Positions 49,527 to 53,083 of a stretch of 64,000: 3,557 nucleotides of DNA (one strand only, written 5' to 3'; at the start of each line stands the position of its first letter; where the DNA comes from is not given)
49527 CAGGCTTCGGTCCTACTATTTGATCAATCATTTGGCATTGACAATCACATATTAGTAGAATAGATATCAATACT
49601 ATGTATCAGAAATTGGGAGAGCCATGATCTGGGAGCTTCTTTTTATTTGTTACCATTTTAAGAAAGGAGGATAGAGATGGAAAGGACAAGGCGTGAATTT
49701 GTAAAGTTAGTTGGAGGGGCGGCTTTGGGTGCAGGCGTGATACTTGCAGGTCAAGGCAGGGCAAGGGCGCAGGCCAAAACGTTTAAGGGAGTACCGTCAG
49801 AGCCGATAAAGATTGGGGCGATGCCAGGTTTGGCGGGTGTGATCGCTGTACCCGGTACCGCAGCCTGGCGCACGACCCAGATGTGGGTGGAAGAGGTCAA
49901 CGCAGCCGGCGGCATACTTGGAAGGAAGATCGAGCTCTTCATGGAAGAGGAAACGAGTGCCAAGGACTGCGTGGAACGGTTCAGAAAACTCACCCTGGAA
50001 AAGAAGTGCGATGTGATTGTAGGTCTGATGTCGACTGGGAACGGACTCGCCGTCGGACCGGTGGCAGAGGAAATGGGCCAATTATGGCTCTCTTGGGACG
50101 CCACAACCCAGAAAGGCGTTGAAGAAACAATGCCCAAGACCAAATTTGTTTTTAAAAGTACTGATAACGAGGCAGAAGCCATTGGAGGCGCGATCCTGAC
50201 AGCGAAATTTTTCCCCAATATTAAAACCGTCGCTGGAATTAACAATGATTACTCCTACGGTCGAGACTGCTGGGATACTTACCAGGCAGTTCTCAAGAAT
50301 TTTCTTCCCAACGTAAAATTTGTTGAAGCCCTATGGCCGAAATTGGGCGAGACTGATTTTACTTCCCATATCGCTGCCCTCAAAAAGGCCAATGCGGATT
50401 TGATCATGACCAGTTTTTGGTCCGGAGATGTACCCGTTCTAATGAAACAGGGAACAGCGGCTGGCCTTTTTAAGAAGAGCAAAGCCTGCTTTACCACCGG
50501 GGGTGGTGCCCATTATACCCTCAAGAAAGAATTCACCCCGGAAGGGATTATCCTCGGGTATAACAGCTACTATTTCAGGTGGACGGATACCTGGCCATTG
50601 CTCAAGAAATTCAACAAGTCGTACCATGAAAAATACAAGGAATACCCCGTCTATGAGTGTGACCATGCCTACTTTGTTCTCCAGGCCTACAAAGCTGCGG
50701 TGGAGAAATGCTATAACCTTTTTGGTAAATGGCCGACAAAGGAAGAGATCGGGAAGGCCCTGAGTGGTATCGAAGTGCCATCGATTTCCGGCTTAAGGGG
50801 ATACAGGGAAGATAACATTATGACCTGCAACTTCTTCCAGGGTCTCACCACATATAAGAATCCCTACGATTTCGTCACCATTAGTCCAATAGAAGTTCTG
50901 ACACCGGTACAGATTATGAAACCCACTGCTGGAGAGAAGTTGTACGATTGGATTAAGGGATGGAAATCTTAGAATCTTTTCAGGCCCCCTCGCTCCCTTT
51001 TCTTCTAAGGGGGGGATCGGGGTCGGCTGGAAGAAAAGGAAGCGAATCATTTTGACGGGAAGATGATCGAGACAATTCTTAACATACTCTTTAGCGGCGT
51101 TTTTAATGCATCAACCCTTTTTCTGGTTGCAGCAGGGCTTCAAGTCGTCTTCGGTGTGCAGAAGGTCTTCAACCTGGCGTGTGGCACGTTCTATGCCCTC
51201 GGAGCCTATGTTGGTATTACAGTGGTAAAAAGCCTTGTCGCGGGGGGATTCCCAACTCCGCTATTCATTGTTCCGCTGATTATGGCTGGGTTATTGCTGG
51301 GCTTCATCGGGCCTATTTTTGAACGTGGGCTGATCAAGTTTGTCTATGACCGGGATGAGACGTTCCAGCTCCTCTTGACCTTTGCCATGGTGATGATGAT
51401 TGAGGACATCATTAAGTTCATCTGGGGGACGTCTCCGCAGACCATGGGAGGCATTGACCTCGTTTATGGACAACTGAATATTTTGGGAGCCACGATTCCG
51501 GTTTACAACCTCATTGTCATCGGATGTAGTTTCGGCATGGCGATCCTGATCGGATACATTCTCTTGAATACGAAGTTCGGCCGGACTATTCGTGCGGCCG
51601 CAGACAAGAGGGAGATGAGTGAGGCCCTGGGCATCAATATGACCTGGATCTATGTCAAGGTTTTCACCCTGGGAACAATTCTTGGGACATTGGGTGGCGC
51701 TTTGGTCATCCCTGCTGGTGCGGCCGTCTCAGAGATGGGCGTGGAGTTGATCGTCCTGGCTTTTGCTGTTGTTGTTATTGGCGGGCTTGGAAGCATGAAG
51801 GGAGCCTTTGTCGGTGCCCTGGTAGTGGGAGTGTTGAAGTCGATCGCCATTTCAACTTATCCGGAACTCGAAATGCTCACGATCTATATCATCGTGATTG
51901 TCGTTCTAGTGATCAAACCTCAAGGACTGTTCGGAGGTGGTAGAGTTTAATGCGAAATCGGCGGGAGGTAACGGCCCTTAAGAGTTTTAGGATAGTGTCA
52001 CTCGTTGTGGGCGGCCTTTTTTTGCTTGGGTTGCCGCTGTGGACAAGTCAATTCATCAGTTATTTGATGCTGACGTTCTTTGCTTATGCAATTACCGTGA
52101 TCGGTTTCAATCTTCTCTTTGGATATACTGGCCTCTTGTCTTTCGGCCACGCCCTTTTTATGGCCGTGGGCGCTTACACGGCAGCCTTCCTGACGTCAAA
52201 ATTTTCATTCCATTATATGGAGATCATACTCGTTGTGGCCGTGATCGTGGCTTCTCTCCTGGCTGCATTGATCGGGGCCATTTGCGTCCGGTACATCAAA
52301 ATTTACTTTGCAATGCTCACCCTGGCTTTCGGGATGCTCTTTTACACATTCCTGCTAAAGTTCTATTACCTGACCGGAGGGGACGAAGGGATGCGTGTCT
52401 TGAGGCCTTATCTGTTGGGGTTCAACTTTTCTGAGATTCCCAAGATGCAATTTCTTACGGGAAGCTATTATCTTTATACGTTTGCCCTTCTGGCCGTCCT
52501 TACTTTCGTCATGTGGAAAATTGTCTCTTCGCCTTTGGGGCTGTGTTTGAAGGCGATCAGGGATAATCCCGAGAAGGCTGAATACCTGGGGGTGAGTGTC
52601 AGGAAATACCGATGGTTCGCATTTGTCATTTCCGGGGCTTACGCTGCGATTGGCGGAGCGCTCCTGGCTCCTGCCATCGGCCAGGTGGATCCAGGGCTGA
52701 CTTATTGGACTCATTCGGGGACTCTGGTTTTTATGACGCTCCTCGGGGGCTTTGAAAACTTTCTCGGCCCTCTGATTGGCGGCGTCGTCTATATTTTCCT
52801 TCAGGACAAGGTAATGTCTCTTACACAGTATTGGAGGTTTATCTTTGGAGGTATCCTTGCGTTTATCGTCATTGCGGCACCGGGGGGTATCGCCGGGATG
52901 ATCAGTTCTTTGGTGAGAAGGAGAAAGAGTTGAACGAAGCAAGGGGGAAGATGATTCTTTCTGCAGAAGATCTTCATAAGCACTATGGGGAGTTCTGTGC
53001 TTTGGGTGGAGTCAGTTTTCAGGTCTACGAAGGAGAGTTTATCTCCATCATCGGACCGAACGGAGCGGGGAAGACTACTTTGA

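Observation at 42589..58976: Two tandem modules of Liv-type ABC importer + corrinoid protein + URO-D-family methyltransferase sharing one methyl-THF:corrinoid methyltransferase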

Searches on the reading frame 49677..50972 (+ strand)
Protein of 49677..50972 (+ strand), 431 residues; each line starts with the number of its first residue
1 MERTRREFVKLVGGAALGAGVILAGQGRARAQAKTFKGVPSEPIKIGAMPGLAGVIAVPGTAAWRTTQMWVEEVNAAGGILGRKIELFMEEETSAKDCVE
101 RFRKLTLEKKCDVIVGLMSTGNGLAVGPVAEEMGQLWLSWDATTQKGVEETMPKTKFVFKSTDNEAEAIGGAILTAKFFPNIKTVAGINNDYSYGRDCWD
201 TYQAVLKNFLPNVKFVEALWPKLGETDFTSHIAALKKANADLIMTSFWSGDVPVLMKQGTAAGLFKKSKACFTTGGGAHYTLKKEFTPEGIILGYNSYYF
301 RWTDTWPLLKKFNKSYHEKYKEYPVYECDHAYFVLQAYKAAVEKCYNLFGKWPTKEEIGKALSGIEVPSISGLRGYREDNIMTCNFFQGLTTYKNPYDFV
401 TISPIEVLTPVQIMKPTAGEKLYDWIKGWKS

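Call 4: search_protein_families(library=pfam, proteins=[window:49677-50972:+])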
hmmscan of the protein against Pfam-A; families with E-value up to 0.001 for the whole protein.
window:49677-50972:+ (431 aa): 2 families
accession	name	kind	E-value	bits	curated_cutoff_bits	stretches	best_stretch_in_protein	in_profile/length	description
PF13458.12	Peripla_BP_6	-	2.9e-46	159.2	31.7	1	43-381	1-328/343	Periplasmic binding protein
PF13433.12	Peripla_BP_5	-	8.2e-17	61.8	27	1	44-372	1-316/363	Periplasmic binding protein domain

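Call 20: search_protein_families(library=ncbifam, proteins=[window:49677-50972:+], max_evalue=0.001)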
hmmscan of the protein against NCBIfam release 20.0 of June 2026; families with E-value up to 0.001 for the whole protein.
window:49677-50972:+ (431 aa): 3 families
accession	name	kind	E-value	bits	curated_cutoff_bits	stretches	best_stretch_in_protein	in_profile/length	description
TIGR03407.1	urea_ABC_UrtA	exception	4.1e-20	72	492.75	1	44-376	1-323/361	urea ABC transporter substrate-binding protein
TIGR03669.1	urea_ABC_arch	equivalog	2.9e-17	62.7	494.8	1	44-345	1-293/375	urea ABC transporter substrate-binding protein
NF011933.0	PRK15404.1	subfamily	4.1e-13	49.1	477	1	40-266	23-244/370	high-affinity branched-chain amino acid ABC transporter substrate-binding protein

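Call 23: search_solved_structures(query=window:49677-50972:+, max_evalue=0.001)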
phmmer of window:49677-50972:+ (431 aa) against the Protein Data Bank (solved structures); distinct sequences matched with E-value up to 0.001: 26.
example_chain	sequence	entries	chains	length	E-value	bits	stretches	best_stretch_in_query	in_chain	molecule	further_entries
3i45_A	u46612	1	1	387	5.5e-17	64.8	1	45-345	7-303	Twin-arginine translocation pathway signal protein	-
8tg1_A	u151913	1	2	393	1.1e-15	60.5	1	37-346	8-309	Extracellular ligand-binding receptor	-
4n0q_A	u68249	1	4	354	2.6e-10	42.8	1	44-263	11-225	Leu/Ile/Val-binding protein homolog 3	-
1z15_A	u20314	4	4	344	1.1e-09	40.8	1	42-265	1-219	Leu/Ile/Val-binding protein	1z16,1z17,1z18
2liv_A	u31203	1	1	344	1.5e-09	40.3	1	42-265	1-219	LEUCINE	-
4q6w_A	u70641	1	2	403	1.6e-09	40.2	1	38-257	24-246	Putative leu/ile/val-binding protein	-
4mpt_A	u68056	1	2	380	3.8e-09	39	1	42-257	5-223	Putative leu/ile/val-binding protein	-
8hic_A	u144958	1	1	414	4.9e-09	38.6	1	42-367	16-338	Putative urea ABC transporter, substrate binding protein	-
4gnr_A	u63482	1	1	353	1e-08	37.5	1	40-332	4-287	ABC transporter substrate-binding protein-branched chain amino acid transport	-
4xfk_A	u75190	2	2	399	1.1e-08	37.5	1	41-350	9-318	Putative branched chain amino acid ABC transporter, periplasmic amino acid-binding protein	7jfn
3h5l_A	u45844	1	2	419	1.2e-08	37.3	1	40-138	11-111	putative Branched-chain amino acid ABC transporter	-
8z0g_A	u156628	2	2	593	4.9e-08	35.3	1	38-265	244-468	Leu/Ile/Val-binding protein,Leu/Ile/Val-binding protein,mNeonGreen | NeIle,Leu/Ile/Val-binding protein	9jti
7s6e_A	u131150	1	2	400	5.8e-08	35.1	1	43-365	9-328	Urea ABC transporter, periplasmic urea-binding protein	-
2lbp_A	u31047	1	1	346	8.7e-08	34.5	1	43-265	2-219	LEUCINE-BINDING PROTEIN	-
1usg_A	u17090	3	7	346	1.2e-07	34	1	43-265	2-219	LEUCINE-SPECIFIC BINDING PROTEIN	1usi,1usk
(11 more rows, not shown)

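Call 71: search_solved_structures(query=A3, max_evalue=0.00001, show_alignments=3)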
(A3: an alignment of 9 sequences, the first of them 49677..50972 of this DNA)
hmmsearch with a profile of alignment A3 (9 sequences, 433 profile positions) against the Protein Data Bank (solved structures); distinct sequences matched with E-value up to 0.00001: 36.
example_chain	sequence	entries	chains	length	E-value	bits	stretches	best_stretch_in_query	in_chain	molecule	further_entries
3i45_A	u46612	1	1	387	9.7e-29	103.4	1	43-347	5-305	Twin-arginine translocation pathway signal protein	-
8tg1_A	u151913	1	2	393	5.1e-24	87.8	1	34-380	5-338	Extracellular ligand-binding receptor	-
4xfk_A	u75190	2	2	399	4e-18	68.4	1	40-381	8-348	Putative branched chain amino acid ABC transporter, periplasmic amino acid-binding protein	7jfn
4n0q_A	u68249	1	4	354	1.2e-17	66.8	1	42-264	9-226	Leu/Ile/Val-binding protein homolog 3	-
4zpj_A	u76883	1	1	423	1.3e-17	66.8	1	30-368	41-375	Extracellular ligand-binding receptor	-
4ey3_A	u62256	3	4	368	2.3e-16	62.6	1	42-378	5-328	Twin-arginine translocation pathway signal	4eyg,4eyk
8hic_A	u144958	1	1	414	2.8e-16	62.4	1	40-397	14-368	Putative urea ABC transporter, substrate binding protein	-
4evq_A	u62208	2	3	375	8.4e-16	60.8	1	36-387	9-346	Putative ABC transporter subunit, substrate-binding component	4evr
7s6e_A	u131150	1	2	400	1.4e-15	60.1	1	41-389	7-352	Urea ABC transporter, periplasmic urea-binding protein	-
4q6w_A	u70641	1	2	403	2.1e-15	59.5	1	27-260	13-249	Putative leu/ile/val-binding protein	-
7s6f_A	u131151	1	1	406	5e-15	58.2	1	36-397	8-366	Putative urea ABC transporter, urea binding protein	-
4gnr_A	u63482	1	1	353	1.3e-14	56.9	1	39-385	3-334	ABC transporter substrate-binding protein-branched chain amino acid transport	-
4mpt_A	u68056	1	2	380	1.6e-14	56.5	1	42-260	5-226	Putative leu/ile/val-binding protein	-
3td9_A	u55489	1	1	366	2.5e-14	55.9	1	41-345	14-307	Branched chain amino acid ABC transporter, periplasmic amino acid-binding protein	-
3n0x_A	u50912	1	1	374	4.7e-13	51.7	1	44-417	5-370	Possible substrate binding protein of ABC transporter system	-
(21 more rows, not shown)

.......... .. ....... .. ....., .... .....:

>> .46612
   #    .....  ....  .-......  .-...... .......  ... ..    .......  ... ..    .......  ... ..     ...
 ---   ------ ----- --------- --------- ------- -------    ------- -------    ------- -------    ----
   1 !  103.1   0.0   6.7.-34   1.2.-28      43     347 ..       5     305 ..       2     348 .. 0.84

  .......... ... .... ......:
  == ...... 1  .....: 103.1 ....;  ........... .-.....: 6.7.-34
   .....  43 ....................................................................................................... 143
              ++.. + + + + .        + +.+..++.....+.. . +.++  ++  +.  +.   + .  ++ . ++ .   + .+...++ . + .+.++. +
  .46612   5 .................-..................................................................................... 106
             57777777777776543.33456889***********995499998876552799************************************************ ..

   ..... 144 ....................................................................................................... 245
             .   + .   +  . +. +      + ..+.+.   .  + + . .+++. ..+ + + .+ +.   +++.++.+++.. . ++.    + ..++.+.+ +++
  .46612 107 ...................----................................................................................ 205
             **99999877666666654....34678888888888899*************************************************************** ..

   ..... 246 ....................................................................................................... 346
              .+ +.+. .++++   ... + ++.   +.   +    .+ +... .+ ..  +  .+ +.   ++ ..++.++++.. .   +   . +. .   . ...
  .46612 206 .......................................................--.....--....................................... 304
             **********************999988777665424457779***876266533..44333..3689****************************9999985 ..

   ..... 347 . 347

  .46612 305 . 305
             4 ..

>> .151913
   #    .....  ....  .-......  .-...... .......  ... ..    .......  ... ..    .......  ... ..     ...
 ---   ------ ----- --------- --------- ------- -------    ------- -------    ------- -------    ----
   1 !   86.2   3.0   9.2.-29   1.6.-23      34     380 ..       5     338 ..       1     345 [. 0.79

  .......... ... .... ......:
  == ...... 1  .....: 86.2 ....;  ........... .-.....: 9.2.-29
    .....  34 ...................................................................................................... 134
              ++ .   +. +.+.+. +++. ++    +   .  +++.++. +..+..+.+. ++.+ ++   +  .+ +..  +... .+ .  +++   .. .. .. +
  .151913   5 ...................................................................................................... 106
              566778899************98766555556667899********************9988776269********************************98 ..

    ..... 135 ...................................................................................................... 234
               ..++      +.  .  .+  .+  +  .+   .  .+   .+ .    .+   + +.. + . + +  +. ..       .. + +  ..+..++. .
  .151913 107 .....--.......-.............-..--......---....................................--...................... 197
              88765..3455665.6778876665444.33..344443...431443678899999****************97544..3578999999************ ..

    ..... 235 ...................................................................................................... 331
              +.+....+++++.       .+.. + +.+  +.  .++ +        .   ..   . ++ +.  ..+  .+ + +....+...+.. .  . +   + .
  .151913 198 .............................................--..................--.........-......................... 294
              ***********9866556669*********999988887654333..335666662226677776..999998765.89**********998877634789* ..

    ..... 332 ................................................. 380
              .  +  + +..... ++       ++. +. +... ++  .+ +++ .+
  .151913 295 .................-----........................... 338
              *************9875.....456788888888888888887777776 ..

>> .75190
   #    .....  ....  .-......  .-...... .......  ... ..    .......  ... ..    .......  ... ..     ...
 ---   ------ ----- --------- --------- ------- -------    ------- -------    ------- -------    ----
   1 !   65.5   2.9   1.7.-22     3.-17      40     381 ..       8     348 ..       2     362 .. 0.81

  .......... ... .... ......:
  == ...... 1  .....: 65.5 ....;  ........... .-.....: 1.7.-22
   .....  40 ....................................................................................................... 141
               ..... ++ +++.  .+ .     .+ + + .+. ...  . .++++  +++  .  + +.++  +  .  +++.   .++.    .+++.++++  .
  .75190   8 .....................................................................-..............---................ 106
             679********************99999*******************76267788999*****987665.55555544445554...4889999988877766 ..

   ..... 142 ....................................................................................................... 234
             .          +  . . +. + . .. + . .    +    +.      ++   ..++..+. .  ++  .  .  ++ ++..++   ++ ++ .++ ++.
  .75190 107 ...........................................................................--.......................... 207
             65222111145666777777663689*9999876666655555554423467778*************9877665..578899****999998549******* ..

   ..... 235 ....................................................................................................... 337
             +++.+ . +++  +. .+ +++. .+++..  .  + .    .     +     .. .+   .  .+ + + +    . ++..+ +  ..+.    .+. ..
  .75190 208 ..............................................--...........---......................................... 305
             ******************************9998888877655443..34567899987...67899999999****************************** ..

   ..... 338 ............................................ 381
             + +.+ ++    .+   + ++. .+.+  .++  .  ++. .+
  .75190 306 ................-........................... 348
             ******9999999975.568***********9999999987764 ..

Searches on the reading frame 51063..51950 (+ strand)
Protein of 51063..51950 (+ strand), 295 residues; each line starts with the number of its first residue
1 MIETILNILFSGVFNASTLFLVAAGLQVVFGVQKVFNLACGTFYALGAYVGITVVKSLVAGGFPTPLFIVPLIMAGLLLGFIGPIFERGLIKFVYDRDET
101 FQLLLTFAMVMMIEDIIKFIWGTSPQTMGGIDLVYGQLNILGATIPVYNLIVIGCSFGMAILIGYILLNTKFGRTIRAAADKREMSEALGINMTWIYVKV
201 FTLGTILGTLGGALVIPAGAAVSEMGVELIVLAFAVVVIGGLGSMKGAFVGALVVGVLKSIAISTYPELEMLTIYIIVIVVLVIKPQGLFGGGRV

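Call 4: search_protein_families(library=pfam, proteins=[window:51063-51950:+])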
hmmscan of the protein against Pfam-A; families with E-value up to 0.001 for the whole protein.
window:51063-51950:+ (295 aa): 1 family
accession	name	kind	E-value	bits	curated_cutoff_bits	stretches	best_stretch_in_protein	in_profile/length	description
PF02653.21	BPD_transp_2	-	6.2e-32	111.2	26.8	1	9-282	2-269/269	Branched-chain amino acid transport system / permease component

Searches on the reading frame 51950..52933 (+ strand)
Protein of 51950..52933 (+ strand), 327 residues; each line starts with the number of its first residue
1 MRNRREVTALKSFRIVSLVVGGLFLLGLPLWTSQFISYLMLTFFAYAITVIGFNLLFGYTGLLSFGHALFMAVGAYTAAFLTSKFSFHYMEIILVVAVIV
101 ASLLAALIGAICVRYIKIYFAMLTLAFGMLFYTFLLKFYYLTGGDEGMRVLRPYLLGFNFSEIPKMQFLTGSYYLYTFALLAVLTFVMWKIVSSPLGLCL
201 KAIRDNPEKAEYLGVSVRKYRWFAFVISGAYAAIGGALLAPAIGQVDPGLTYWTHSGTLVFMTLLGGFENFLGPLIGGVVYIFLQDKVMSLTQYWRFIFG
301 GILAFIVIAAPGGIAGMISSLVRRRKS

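Call 4: search_protein_families(library=pfam, proteins=[window:51950-52933:+])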
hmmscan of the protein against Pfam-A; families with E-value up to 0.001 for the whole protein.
window:51950-52933:+ (327 aa): 1 family
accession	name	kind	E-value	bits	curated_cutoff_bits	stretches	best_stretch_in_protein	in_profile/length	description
PF02653.21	BPD_transp_2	-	4.6e-40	137.9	26.8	1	36-306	2-268/269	Branched-chain amino acid transport system / permease component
